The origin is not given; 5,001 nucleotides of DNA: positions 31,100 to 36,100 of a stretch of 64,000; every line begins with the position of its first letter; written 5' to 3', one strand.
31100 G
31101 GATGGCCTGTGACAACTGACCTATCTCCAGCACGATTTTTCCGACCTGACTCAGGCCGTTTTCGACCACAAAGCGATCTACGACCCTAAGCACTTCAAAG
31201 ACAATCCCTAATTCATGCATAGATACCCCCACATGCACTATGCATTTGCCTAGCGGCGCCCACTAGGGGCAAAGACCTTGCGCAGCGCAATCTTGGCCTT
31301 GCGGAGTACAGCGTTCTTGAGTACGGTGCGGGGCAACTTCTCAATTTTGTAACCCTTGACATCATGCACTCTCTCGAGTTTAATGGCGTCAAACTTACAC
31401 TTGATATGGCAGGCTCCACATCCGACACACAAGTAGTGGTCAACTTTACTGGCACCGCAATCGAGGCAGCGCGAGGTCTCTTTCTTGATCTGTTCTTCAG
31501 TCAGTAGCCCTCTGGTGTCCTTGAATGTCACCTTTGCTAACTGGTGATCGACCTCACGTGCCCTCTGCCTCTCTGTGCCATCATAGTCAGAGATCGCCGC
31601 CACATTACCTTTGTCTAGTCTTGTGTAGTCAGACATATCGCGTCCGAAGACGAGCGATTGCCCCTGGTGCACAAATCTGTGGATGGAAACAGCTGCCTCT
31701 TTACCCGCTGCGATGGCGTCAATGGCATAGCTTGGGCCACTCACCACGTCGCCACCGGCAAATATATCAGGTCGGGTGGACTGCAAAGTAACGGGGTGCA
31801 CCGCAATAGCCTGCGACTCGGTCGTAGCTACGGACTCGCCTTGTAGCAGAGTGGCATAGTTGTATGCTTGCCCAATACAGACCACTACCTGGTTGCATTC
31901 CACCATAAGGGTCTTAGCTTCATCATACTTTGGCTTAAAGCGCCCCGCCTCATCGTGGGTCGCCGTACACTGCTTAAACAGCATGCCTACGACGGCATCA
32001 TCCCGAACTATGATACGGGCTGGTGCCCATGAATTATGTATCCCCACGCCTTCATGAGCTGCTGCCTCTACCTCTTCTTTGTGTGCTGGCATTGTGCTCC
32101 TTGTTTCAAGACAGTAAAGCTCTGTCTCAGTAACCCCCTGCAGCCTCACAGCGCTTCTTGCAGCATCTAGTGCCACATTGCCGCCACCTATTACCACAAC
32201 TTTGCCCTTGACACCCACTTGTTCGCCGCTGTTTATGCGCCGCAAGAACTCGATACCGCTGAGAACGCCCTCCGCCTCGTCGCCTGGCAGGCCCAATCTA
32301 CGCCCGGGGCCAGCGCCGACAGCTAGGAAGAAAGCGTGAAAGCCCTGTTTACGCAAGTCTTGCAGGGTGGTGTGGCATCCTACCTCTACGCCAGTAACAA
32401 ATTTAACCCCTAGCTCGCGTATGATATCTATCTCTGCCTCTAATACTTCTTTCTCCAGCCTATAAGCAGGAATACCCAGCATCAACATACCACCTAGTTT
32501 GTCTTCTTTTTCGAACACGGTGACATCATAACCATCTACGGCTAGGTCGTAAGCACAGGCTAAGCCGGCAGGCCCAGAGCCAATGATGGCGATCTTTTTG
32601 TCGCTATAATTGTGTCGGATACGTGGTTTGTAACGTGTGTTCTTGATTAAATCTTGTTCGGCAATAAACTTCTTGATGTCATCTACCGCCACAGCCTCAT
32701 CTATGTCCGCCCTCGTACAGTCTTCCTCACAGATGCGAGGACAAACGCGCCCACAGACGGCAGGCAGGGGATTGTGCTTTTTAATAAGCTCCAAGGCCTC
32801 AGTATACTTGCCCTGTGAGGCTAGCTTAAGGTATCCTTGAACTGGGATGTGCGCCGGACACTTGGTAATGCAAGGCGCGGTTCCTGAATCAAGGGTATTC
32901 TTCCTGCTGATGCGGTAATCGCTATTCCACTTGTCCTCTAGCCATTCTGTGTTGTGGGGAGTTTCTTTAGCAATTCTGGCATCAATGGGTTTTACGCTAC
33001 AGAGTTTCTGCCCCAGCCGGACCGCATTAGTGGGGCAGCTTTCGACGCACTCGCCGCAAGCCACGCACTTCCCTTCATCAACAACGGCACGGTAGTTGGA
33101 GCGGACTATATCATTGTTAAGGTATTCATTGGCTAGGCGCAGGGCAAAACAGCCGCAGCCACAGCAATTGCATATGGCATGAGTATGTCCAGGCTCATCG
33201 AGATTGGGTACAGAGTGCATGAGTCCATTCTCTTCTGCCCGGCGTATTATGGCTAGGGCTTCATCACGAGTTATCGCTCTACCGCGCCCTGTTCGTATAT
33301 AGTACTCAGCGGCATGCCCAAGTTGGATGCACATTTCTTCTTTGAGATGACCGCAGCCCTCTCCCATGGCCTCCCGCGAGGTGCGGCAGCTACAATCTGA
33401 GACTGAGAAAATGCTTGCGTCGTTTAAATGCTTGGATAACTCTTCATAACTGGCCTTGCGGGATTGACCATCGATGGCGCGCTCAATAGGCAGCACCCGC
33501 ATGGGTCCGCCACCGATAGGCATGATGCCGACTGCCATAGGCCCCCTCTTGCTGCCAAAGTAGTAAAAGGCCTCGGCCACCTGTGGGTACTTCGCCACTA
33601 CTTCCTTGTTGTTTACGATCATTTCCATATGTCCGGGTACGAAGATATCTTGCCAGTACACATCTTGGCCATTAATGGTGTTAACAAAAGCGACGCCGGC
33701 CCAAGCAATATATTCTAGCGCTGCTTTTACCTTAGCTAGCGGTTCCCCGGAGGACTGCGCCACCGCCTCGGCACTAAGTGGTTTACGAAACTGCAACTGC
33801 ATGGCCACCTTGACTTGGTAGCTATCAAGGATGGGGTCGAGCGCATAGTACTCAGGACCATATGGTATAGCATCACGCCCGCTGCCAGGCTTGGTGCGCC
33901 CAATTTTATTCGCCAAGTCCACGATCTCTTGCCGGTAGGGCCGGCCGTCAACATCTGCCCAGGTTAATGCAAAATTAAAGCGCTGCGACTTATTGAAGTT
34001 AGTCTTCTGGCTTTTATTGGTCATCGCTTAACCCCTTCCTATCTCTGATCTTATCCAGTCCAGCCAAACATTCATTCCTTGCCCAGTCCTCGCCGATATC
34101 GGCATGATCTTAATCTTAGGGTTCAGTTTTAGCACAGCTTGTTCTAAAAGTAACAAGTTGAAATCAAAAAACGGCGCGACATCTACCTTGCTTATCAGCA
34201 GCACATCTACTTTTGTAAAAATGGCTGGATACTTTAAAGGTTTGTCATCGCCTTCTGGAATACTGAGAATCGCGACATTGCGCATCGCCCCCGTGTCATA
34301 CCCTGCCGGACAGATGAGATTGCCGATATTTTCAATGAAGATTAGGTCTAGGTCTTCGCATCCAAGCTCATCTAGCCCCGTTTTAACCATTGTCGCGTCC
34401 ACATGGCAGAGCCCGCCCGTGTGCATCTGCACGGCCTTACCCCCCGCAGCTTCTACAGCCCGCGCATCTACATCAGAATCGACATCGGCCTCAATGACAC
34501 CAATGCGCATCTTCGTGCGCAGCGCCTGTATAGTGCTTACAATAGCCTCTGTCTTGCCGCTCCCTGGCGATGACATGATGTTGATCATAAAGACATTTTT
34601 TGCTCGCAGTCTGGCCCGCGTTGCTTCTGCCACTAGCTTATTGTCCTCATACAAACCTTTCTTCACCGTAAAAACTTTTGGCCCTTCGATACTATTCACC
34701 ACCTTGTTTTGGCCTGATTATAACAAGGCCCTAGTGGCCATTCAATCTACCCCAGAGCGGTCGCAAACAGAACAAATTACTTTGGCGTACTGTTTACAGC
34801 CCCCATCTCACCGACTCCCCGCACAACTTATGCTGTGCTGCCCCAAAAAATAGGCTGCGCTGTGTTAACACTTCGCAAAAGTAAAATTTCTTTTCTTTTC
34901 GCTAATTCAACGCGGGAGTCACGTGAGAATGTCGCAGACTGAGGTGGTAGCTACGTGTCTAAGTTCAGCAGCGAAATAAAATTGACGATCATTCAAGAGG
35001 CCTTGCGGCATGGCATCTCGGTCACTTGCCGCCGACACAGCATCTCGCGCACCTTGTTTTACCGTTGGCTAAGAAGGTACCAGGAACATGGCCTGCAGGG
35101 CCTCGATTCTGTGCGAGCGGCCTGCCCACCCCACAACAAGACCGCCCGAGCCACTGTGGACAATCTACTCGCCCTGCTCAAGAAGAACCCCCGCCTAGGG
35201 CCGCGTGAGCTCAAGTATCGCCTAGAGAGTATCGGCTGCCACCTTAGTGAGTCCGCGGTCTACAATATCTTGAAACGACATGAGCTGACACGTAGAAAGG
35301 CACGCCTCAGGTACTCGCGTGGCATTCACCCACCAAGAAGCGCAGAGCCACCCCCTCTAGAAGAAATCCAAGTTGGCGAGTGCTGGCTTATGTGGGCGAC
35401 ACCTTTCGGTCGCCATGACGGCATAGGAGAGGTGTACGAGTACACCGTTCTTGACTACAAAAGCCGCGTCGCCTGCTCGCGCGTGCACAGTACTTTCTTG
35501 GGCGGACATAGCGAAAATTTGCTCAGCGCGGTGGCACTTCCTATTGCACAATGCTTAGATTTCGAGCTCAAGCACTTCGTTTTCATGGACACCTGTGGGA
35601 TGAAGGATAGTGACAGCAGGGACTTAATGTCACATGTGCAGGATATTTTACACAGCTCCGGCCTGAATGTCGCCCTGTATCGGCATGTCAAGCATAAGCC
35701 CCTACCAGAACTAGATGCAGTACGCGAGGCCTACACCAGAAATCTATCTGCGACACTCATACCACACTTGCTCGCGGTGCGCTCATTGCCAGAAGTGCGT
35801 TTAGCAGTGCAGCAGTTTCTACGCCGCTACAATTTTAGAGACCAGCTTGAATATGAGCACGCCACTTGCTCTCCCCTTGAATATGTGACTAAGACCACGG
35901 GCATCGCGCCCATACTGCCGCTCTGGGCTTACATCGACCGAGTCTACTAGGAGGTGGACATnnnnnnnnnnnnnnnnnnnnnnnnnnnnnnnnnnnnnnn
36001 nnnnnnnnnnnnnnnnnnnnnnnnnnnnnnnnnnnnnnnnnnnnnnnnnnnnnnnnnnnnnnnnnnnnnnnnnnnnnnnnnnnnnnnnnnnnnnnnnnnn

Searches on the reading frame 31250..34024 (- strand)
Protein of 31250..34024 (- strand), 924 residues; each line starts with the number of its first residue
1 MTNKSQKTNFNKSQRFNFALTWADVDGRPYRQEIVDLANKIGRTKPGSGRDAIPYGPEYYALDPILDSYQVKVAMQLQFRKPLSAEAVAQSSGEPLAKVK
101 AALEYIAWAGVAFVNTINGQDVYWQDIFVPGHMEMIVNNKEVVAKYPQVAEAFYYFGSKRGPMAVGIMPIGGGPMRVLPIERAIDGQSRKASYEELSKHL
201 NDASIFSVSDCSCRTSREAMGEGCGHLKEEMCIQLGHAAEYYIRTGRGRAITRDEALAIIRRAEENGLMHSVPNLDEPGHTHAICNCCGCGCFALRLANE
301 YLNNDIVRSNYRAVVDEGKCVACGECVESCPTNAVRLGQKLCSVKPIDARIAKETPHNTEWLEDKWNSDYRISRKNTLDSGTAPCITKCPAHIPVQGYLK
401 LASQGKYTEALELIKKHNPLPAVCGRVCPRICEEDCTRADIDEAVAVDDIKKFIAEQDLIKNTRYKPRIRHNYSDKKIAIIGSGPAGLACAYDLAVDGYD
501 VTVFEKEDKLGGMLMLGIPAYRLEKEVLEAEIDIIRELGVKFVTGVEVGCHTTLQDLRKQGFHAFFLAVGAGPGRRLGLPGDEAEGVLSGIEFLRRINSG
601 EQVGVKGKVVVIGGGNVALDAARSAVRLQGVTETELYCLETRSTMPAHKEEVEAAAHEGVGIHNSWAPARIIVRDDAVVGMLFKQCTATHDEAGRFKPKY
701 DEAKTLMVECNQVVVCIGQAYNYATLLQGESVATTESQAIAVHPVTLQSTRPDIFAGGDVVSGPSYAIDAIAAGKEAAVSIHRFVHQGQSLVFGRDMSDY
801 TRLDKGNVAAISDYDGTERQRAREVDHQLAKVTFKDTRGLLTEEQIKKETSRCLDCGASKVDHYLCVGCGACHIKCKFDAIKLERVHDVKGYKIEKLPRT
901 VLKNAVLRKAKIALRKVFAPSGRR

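Call 10: search_protein_families(library=pfam, proteins=[window:31250-34024:-], max_evalue=0.001)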
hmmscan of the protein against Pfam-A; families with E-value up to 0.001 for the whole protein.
window:31250-34024:- (924 aa): 15 families
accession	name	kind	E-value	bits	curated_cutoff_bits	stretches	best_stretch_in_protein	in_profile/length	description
PF07992.20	Pyr_redox_2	-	1.6e-26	93.8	26.1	1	477-774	2-291/291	Pyridine nucleotide-disulphide oxidoreductase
PF14691.11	Fer4_20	-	1.4e-22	80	25.8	1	381-458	28-108/113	Dihydroprymidine dehydrogenase domain II, 4Fe-4S cluster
PF00037.32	Fer4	-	5.1e-10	39.2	21.1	2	314-335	2-23/24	4Fe-4S binding domain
PF13450.12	NAD_binding_8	-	1.1e-09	38.8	21.9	1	480-513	1-34/68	NAD(P)-binding Rossmann-like domain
PF13738.12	Pyr_redox_3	-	2.8e-08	33.8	30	0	480-511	2-33/305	Pyridine nucleotide-disulphide oxidoreductase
PF00070.33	Pyr_redox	-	3.9e-08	34.1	22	1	477-545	1-68/82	Pyridine nucleotide-disulphide oxidoreductase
PF01266.30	DAO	-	2.7e-07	30.9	27.9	1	477-511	1-35/353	FAD dependent oxidoreductase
PF01946.23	Thi4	-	1.3e-06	28.2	26.2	1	472-542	14-84/235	Thi4 family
PF00890.30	FAD_binding_2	-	1.3e-05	25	20.4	1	478-512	2-36/414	FAD binding domain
PF12837.12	Fer4_6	-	1.7e-05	25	25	1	313-334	2-23/24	4Fe-4S binding domain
PF01593.30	Amino_oxidase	-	2.3e-05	24.3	19.8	1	486-512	2-28/443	Flavin containing amine oxidoreductase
PF03486.20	HI0933_like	-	6.5e-05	22.9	50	1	477-512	2-37/244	HI0933-like protein Rossmann domain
PF12831.13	FAD_oxidored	-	0.0001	22.2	27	1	478-518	2-42/416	FAD dependent oxidoreductase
PF01262.27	AlaDh_PNT_C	-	0.00011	22.1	23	0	605-633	23-55/214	Alanine dehydrogenase/PNT, C-terminal domain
PF12797.12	Fer4_2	-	0.00059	20.1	24.5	1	313-332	3-22/22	4Fe-4S binding domain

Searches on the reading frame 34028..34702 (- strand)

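Call 10: search_protein_families(library=pfam, proteins=[window:34028-34702:-], max_evalue=0.001)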
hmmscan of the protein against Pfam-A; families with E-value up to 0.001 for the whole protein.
window:34028-34702:- (224 aa): 1 family
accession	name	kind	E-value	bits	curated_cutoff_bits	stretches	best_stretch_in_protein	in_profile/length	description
PF02492.25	cobW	-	1.4e-17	64.3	20.7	1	40-200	3-179/180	CobW/HypB/UreG, nucleotide-binding domain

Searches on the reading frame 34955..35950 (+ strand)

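Call 10: search_protein_families(library=pfam, proteins=[window:34955-35950:+], max_evalue=0.001)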
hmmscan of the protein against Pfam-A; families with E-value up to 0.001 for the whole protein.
window:34955-35950:+ (331 aa): 6 families
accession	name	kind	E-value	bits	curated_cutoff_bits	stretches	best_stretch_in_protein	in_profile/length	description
PF13565.12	HTH_32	-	3e-13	50.5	33.7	1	36-106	3-73/73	Homeodomain-like domain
PF13551.12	HTH_29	-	2e-09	37.8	28.1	1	16-62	9-57/64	Winged helix-turn helix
PF13518.12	HTH_28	-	4.6e-09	36.6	25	1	9-51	2-45/52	Helix-turn-helix domain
PF13384.12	HTH_23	-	5.9e-08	32.7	24.6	1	7-50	5-49/50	Homeodomain-like domain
PF01527.26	HTH_Tnp_1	-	2.4e-07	31.3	24.1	1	2-51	5-55/75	Transposase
PF01498.24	HTH_Tnp_Tc3_2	-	0.00011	22.8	31.5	1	69-118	2-51/72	Transposase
